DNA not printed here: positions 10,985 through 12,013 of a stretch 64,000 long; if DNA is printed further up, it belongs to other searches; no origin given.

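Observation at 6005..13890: Seven-gene promoter-to-terminator operon with sulfo-transaldolase (sulfo-TAL)-type sulfoglycolysis logic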

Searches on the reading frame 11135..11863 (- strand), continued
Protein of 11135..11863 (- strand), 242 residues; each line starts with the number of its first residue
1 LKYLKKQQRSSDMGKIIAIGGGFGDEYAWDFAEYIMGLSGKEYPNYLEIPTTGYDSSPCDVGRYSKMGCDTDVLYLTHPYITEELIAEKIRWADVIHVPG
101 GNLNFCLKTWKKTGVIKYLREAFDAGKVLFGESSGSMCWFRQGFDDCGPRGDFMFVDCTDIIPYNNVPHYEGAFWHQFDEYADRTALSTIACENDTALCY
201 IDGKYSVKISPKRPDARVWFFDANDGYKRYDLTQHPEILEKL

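Call 87: find_related_loci(query=A4, collection=metagenome_contigs, flank=6000)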
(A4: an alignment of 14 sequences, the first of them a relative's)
Query A4 (230 aa) in metagenome_contigs; peptide patterns used: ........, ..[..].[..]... (x = any residue, [..] = any of these).
66 stretches matched a pattern; 32 encode a relative of the query (tblastn E <= 1e-3); 32 distinct loci.
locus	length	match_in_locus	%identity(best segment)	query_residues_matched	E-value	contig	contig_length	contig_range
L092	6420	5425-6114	66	1-230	3e-107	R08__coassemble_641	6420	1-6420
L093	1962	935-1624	66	1-230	3e-113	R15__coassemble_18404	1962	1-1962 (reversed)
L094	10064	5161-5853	69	1-230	6e-105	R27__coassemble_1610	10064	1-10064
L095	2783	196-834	68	19-230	3e-102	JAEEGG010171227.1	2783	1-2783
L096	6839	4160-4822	66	11-230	4e-99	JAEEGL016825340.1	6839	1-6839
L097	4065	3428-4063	67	19-229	1e-98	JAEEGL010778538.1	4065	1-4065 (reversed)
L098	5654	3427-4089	65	11-230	2e-98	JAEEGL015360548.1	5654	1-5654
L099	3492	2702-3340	66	19-230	1e-97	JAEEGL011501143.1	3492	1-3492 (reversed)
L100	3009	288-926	67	19-230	1e-98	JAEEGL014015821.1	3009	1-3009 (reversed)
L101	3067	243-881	65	19-230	4e-98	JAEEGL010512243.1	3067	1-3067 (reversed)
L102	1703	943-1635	58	1-230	2e-101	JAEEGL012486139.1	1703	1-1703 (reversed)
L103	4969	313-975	63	11-230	4e-95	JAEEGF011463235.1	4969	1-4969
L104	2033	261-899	57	19-230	7e-90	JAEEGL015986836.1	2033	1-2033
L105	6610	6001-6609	62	19-220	1e-84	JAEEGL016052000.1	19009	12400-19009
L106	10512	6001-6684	53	1-230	1e-83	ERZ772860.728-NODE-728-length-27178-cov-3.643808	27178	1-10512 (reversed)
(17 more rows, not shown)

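Call 90: find_encoding_contigs(protein=P0005, flank=8000, max_places=2)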
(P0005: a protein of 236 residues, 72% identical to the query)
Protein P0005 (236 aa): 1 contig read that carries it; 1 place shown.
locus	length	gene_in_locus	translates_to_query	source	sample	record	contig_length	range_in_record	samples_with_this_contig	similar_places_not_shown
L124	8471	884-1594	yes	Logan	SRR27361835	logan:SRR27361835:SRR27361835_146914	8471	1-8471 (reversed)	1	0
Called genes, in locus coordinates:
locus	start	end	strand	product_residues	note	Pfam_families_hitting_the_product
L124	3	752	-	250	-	?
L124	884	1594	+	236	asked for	PF03575:Peptidase_S51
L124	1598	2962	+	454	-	PF01554:MatE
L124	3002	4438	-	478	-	-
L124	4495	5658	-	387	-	PF02811:PHP (weak)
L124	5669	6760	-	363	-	PF00596:Aldolase_II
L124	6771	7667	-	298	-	PF00701:DHDPS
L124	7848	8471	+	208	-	?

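Call 91: find_encoding_contigs(protein=P0004, flank=8000, max_places=2)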
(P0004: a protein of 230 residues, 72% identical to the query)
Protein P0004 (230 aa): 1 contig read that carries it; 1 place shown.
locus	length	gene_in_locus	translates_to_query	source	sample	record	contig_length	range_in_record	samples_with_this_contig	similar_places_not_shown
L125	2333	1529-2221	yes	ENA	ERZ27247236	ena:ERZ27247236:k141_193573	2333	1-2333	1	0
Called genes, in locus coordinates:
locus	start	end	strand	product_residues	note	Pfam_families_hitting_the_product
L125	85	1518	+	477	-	PF16656:Pur_ac_phosph_N, PF00149:Metallophos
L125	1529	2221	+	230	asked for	PF03575:Peptidase_S51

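Call 98: predict_structure(alignment_id=A4)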
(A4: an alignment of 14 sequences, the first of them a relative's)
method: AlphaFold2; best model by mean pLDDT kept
length: 230 residues; sequences in the alignment: 14
mean_pLDDT: 91.3   pTM: 0.90
mean pLDDT of the five models: 91.3, 87.7, 87.3, 83.4, 81.3
residues with pLDDT >= 90: 176; 70-90: 39; 50-70: 11; < 50: 4
segments of 3 or more residues with pLDDT < 50: 42-45
pLDDT, mean of each block of 10 residues (from residue 1): 92 90 96 92 61 96 92 98 93 92 97 97 94 77 93 90 78 95 96 95 95 96 93
secondary structure, 60 per line:
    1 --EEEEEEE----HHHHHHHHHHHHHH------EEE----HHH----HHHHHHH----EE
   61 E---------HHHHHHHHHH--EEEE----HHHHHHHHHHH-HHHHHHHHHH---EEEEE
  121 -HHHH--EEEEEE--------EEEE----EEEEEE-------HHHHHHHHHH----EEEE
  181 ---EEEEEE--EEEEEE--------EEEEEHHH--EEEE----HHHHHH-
elements in order: E3-9 H14-27 E34-36 H48-54 E59-61 H71-80 E83-86 H91-101 H103-112 E116-120 H122-125 E128-133 E142-145 E150-155 H163-172 E177-180 E184-189 E192-197 E206-210 E216-219 H224-229

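Call 102: fold_search(model_id=the predicted structure, library=pdb)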
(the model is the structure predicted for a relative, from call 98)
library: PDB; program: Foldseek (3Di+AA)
matches with E <= 10: 1408; with E <= 0.001: 21
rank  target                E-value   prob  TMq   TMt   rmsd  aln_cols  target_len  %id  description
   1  7uqv_A                5.7e-14  1.00  0.72  0.64   4.7       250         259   18  Pseudobacteroides cellulosolvens pseudo-CphB (released 2022-08-10)
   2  7uqv_C                1.2e-12  1.00  0.72  0.64   4.6       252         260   17  Pseudobacteroides cellulosolvens pseudo-CphB (released 2022-08-10)
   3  6nqc                  1.4e-12  1.00  0.70  0.66   4.7       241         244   18  Crystal structure of a peptidase from an acI-B1 Actinobacterium (released 2020-01-22)
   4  7uqv_B                2.3e-12  1.00  0.70  0.63   3.5       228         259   19  Pseudobacteroides cellulosolvens pseudo-CphB (released 2022-08-10)
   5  6a4r_B                1.5e-11  1.00  0.69  0.69   4.8       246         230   17  Crystal structure of aspartate bound peptidase E from Salmonella enterica (released 2018-10-24)
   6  6a4r_A                3.0e-11  1.00  0.68  0.67   4.8       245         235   17  Crystal structure of aspartate bound peptidase E from Salmonella enterica (released 2018-10-24)
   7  1fy2                  6.2e-11  1.00  0.72  0.75   4.1       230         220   16  Aspartyl Dipeptidase (released 2001-01-10)
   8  3l4e                  6.6e-11  1.00  0.66  0.74   4.2       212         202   20  1.5A Crystal Structure of a Putative Peptidase E Protein from Listeria monocytogenes EGD-e (released 2010-07-14)
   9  6a4t_A                1.2e-10  1.00  0.64  0.75   3.8       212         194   16  Crystal structure of Peptidase E from Deinococcus radiodurans R1 (released 2019-06-26)
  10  7c9b                  1.2e-10  1.00  0.71  0.70   4.4       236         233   16  Crystal structure of dipeptidase-E from Xenopus laevis (released 2021-06-09)
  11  6iru_A                1.4e-10  1.00  0.63  0.71   4.1       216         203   17  Crystal structure of Peptidase E from Deinococcus radiodurans in P6422 space group (released 2019-11-20)
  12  7ffp                  1.5e-10  1.00  0.70  0.68   4.4       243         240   16  Crystal structure of di-peptidase-E from Xenopus laevis (released 2021-09-08)
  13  3en0_B                1.6e-10  1.00  0.74  0.65   3.3       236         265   17  The Structure of Cyanophycinase (released 2009-07-28)
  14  7uqw_A                5.5e-10  1.00  0.73  0.64   3.4       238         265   17  PCC6803 Cyanophycinase S132DAP covalently bound to cyanophycin dimer (released 2022-08-10)
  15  7uqw_B                5.8e-10  1.00  0.72  0.64   3.4       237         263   16  PCC6803 Cyanophycinase S132DAP covalently bound to cyanophycin dimer (released 2022-08-10)
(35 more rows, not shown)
